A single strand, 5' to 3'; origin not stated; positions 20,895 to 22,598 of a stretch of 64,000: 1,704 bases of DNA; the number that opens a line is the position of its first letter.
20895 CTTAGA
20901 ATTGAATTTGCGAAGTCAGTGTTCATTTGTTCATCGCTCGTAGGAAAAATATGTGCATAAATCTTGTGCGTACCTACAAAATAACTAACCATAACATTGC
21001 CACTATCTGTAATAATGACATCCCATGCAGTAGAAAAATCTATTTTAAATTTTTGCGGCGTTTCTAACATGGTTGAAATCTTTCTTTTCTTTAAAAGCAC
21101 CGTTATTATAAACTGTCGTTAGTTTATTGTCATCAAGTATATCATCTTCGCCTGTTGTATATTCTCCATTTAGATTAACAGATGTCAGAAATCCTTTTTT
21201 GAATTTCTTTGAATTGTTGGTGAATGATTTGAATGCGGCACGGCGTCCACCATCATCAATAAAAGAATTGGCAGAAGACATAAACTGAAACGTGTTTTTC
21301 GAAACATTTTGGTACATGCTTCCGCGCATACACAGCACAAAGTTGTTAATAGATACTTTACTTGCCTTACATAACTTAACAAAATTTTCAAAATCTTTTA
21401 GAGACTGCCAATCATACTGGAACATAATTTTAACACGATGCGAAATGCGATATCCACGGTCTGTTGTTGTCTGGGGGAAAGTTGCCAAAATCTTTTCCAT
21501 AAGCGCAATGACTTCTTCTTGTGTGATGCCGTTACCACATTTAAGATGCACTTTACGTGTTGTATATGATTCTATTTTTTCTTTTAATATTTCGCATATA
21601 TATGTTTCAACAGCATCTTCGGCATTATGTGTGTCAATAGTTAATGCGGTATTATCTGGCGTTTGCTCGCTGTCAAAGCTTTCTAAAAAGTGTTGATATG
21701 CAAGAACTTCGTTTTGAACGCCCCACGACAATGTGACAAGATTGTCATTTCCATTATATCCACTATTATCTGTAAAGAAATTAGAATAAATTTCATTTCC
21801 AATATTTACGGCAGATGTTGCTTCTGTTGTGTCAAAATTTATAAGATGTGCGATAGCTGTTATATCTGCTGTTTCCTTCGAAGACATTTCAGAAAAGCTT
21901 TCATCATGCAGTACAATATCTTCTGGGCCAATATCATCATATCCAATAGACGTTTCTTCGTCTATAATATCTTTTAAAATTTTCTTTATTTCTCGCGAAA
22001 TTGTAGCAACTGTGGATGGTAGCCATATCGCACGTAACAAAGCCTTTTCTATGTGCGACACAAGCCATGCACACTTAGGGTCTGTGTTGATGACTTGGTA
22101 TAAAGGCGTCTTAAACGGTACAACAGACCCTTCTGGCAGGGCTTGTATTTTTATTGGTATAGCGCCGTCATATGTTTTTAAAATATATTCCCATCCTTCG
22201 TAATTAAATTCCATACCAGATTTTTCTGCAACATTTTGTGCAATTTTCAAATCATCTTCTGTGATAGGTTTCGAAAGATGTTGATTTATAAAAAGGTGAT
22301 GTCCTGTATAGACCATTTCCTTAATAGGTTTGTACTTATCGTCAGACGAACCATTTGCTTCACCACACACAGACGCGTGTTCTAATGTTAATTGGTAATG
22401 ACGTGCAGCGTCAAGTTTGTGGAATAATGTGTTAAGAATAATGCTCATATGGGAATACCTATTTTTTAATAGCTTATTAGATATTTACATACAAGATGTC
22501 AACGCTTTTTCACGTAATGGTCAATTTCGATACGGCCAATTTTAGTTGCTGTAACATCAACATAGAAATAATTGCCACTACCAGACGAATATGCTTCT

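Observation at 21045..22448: Divergent NAMPT/NadV homolog whose canonical catalytic residues appear replaced (candidate pseudo-enzyme or re-purposed NAD-salvage protein)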

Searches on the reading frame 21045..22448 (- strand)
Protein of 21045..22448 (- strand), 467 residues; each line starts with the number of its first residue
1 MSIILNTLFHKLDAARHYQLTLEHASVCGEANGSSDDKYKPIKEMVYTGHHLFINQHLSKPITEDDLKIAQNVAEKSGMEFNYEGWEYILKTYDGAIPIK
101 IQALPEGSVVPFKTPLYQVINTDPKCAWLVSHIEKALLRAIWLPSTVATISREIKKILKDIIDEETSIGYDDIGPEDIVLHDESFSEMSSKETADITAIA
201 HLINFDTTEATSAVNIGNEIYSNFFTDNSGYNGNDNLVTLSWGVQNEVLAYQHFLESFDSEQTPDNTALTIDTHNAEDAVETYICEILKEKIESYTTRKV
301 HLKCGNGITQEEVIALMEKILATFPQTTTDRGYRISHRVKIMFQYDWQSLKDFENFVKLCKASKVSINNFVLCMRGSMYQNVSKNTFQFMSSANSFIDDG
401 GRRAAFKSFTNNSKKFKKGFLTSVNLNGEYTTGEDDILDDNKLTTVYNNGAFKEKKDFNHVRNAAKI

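Call 3: search_protein_families(library=pfam, proteins=[window:21045-22448:-], max_evalue=1)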
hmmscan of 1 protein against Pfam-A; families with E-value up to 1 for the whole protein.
window:21045-22448:- (467 aa): 4 families
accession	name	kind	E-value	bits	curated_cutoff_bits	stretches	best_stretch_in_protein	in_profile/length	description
PF18127.6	NAMPT_N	-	1e-06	29.4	25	1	4-101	3-98/98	Nicotinamide phosphoribosyltransferase, N-terminal domain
PF24068.1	TPD1_C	-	0.041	14.3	27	1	273-349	12-86/98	Tapetum determinant 1, C-terminal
PF09814.14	HECT_2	-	0.06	12.7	22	1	278-356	248-326/369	HECT-like Ubiquitin-conjugating enzyme (E2)-binding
PF24478.1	DCX2_DCDC1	-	0.13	12.9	27.8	1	286-367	4-83/105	DCDC1, second doublecortin-like domain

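Call 4: search_protein_families(library=phrogs, proteins=[window:21045-22448:-], max_evalue=0.01)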
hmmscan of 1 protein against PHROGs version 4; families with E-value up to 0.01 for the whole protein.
window:21045-22448:- (467 aa): 2 families
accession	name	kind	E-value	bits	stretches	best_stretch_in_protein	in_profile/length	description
phrog_448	-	other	1.8e-60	206.3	1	5-466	17-494/500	nicotinamide phosphoribosyl transferase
phrog_16547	-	other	3.4e-25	89.9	1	41-223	49-235/315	nicotinamide phosphoribosyl transferase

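Call 5: search_solved_structures(query=window:21045-22448:-, max_evalue=1, show_alignments=3)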
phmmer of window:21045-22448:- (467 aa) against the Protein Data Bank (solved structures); distinct sequences matched with E-value up to 1: 32.
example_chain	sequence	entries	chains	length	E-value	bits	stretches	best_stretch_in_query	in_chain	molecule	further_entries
2h3b_A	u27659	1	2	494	6.4e-47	163.5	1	41-466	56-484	Nicotinamide phosphoribosyltransferase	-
2gvl_A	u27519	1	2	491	1.7e-46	162.1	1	41-466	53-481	Nicotinamide phosphoribosyltransferase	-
2h3d_A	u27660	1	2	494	1.7e-46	162.1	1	41-466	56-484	Nicotinamide phosphoribosyltransferase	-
7q8t_A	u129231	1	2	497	1.8e-46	162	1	41-466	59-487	Nicotinamide phosphoribosyltransferase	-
4o18_A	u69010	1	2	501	4.5e-46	160.7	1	41-466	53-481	Nicotinamide phosphoribosyltransferase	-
4o19_A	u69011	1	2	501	4.6e-46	160.7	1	41-466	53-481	Nicotinamide phosphoribosyltransferase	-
4o1a_A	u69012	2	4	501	6e-46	160.3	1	41-466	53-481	Nicotinamide phosphoribosyltransferase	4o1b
5u2m_A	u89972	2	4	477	6.9e-46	160.1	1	41-466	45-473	Nicotinamide phosphoribosyltransferase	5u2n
6e68_A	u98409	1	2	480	7.1e-46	160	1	41-466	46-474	Nicotinamide phosphoribosyltransferase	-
3dgr_A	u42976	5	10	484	7.3e-46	160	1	41-466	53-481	Nicotinamide phosphoribosyltransferase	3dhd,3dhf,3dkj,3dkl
2gvg_A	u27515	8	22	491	7.7e-46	159.9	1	41-466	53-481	Nicotinamide phosphoribosyltransferase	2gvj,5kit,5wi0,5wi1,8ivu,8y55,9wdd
2g95_A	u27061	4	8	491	7.7e-46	159.9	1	41-466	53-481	Nicotinamide phosphoribosyltransferase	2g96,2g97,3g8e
7ppe_A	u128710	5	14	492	7.8e-46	159.9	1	41-466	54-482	Nicotinamide phosphoribosyltransferase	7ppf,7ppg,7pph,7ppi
5lx3_A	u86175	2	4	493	7.8e-46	159.9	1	41-466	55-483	Nicotinamide phosphoribosyltransferase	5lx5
6azj_A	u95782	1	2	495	7.9e-46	159.9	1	41-466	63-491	Nicotinamide phosphoribosyltransferase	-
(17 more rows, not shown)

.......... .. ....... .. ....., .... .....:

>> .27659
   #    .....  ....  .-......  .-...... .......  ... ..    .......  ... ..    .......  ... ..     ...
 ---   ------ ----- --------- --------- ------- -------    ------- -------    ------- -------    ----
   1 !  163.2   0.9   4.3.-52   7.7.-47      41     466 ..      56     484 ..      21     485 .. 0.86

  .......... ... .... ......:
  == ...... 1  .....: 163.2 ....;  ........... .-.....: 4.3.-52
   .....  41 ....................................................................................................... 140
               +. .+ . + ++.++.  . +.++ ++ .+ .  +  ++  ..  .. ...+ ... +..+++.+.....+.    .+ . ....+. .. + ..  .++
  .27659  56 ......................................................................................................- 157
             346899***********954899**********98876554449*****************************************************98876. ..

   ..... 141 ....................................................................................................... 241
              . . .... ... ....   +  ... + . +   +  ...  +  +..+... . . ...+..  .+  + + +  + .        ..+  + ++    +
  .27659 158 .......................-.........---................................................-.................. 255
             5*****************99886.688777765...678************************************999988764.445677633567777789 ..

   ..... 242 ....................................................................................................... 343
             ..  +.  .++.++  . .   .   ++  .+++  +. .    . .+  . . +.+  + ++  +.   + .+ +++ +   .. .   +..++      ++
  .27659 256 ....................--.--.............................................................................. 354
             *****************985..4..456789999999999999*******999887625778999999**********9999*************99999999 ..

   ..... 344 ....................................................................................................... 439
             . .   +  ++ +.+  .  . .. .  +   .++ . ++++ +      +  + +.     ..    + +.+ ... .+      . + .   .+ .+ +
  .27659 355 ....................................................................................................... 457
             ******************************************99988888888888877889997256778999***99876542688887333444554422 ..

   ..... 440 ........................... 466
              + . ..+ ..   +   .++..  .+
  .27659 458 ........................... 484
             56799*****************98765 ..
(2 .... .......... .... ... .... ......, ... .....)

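Call 7: search_dna_similar(query=window:21045-22448:-, collection=phages, mode=protein, max_rows=40, rows=spread)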
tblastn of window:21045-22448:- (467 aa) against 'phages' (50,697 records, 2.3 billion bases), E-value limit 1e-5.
Records with a match: 1492; places in all: 1492; records where one place covers at least 80% of the query: 318.
Best place of each record, by identity: <60% 1492.
By first word of the organism name: Staphylococcus 170; Vibrio 164; Escherichia 158; Klebsiella 157; Mycobacterium 104; Salmonella 93; Bacillus 84; Aeromonas 65; Listeria 55; Pseudomonas 51; and 63 more.
By host as written in the record: - 209; Staphylococcus aureus 75; Klebsiella pneumoniae 72; Mycobacterium smegmatis mc2 155 65; Escherichia coli 47; Listeria monocytogenes 44; Mycobacterium smegmatis mc#155 27; Escherichia coli K-12 MG1655 25; and 387 more.
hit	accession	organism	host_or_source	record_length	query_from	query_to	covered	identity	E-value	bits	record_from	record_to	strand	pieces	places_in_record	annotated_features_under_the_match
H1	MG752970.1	Ralstonia phage RsoM2USA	Ralstonia solanacearum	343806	2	466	100%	30.7%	2e-44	172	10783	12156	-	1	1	hypothetical protein (x2)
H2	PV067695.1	Enterobacter phage Entb_46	Enterobacter hormaechei 96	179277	2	467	100%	26.4%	5e-23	108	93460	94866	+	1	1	hypothetical protein (x2)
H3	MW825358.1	Xanthomonas phage vB_XciM_LucasX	Xanthomonas citri 306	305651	3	400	85%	28.2%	5e-37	150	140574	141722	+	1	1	nicotinamide phosphoribosyltransferase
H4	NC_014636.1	Aeromonas phage phiAS5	Aeromonas salmonicida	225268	44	456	88%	26.2%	4e-13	78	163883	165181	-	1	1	nicotinamide phosphoribosyl transferase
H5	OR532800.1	Klebsiella phage RCIP0006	Klebsiella pneumoniae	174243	2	389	83%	26.8%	1e-22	107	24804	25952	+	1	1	hypothetical protein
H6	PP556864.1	Klebsiella phage vB_KM5a1-KLB25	Klebsiella sp. M5a1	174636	2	389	83%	26.8%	2e-22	106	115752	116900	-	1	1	nicotinamide phosphoribosyltransferase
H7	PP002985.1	Klebsiella phage KP1LMA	Klebsiella pneumoniae SCC.24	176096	2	389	83%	26.8%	2e-22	106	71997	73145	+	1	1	nicotinamide phosphoribosyl transferase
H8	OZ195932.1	Vibrio phage D481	Seawater and oysters mix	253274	58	400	73%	29.7%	3e-25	115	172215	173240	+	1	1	nicotinamide phosphoribosyl transferase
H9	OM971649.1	Klebsiella phage CPRSB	Klebsiella sp. KePhaCli 0001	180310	2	389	83%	25.5%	6e-13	77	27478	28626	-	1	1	putative nicotinate phosphoribosyltransferase (x3)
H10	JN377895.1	Aeromonas phage Aes012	Aeromonas sp.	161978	30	389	77%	26.2%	8e-15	83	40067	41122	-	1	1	putative nicotinamide phosphoribosyl transferase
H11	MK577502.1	Aeromonas phage Asfd_1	Aeromonas salmonicida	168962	81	389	66%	27.8%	6e-16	87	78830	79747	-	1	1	hypothetical protein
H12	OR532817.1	Klebsiella phage RCIP0023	Klebsiella pneumoniae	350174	45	372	70%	25.4%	3e-11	72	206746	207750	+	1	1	hypothetical protein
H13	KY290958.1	Aeromonas phage SW69-9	Aeromonas salmonicida M15879-11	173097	81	389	66%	24.7%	2e-13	79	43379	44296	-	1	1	nicotinamide phosphoribosyltransferase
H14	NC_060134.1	Gordonia phage Octobien14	Gordonia terrae 3612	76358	1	229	49%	27.5%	7e-14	81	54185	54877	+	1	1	91: nicotinamide phosphoribosyl transferase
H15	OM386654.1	Escherichia phage vB_EcoM_ESCO9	Escherichia coli DH5a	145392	95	357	56%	23.9%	5e-6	55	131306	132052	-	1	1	nicotinate phosphoribosyltransferase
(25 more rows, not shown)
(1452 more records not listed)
